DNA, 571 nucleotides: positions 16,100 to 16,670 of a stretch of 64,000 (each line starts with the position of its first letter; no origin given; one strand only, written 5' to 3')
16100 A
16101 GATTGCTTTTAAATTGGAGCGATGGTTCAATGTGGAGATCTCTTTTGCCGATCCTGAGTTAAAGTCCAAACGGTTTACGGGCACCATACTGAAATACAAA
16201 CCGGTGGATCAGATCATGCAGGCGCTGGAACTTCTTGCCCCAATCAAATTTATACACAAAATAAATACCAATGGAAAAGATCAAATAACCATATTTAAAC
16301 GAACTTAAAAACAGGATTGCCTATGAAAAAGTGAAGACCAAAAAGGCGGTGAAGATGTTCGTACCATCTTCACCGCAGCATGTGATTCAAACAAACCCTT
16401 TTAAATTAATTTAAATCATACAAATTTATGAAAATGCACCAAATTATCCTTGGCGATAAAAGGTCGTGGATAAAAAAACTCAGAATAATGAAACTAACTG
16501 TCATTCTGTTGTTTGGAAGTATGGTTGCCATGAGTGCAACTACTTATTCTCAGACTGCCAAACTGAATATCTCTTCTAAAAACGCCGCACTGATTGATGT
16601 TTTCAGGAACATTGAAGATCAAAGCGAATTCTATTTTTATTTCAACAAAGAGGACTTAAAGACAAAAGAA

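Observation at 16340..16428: Leftward-facing terminator and antisense -7 box between the anti-sigma and susC genes: candidate DonS-like cis-antisense sRNA (locus 1)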

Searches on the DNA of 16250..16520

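Call 26: search_rna_families(source=window, start=16250, end=16520, threshold=evalue, max_evalue=10)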
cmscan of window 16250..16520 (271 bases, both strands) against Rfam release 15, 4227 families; matches with E-value up to 10: 2.
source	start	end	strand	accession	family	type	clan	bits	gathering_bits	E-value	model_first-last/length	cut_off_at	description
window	16338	16430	+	RF02385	sau-13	Gene; sRNA;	-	15.9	55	6.1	1-104/104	no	Staphylococcus sRNA sau-13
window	16411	16487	+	RF02403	Afu_328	Gene; snRNA; snoRNA; CD-box;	-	15.1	70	6.5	1-73/73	no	A. fumigatus snoRNA Afu_328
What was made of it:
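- On FopS/GibS sRNA family: No relevant hit at E <= 10 in 16250-16520 (call 26).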
